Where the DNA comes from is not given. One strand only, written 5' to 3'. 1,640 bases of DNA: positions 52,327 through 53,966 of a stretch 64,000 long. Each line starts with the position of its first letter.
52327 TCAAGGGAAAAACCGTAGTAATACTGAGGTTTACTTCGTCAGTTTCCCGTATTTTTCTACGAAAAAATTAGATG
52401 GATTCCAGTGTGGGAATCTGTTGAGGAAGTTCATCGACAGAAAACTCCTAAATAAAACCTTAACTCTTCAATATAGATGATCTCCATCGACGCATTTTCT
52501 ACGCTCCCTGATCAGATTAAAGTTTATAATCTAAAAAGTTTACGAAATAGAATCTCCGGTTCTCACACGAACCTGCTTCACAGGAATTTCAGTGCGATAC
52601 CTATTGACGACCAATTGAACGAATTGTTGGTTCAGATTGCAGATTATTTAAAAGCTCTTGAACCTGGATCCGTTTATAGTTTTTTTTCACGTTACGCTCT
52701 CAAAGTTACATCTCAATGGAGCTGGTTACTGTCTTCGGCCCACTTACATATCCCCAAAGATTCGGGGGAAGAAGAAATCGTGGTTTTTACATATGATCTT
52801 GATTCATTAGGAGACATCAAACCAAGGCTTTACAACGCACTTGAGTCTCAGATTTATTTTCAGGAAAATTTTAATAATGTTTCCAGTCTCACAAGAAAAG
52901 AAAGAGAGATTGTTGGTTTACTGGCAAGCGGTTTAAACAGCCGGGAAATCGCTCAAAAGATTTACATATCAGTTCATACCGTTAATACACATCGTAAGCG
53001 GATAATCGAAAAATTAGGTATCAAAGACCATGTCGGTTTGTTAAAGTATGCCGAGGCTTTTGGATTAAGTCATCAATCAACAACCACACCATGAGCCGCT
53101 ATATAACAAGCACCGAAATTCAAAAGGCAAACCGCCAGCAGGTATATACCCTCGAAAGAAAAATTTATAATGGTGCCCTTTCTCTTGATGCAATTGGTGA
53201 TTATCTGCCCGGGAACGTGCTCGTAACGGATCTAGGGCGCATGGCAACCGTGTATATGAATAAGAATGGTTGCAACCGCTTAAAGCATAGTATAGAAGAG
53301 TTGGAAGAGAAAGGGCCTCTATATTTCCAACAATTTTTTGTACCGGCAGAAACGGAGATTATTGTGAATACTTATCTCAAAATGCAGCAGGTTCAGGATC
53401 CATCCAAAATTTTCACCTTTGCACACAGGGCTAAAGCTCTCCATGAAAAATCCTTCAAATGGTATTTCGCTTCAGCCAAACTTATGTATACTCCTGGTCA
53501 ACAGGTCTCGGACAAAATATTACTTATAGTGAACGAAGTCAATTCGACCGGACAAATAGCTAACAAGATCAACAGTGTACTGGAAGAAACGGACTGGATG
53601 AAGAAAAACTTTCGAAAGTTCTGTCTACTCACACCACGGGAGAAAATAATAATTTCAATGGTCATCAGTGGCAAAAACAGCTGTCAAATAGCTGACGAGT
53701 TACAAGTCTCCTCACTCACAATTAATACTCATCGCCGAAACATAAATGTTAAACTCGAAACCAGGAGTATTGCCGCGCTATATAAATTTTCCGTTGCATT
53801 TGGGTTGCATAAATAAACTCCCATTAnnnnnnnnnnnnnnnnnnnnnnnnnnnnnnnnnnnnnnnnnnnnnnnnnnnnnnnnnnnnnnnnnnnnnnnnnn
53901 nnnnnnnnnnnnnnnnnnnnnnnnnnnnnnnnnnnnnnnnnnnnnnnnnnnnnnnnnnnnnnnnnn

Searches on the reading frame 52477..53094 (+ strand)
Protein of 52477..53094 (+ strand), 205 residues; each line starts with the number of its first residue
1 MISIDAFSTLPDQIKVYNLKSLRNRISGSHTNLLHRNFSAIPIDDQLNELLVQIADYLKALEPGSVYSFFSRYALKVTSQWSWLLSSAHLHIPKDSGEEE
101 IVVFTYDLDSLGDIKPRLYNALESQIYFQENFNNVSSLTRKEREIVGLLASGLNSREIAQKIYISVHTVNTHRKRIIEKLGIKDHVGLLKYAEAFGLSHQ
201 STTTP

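Call 75: search_protein_families(library=pfam, proteins=[window:52477-53094:+], max_evalue=0.001)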
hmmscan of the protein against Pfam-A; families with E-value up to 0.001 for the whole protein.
window:52477-53094:+ (205 aa): 2 families
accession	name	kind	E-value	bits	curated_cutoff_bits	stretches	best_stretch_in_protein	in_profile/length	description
PF00196.25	GerE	-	1.4e-14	53.9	23.5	1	136-191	1-56/57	Bacterial regulatory proteins, luxR family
PF08281.18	Sigma70_r4_2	-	0.00017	21.6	25.7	1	136-180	9-54/54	Sigma-70, region 4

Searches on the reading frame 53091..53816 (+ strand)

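Call 75: search_protein_families(library=pfam, proteins=[window:53091-53816:+], max_evalue=0.001)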
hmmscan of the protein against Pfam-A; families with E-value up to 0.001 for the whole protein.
window:53091-53816:+ (241 aa): 1 family
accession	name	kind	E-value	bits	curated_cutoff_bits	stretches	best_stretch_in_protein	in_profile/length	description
PF00196.25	GerE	-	1e-13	51.1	23.5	1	180-232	3-55/57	Bacterial regulatory proteins, luxR family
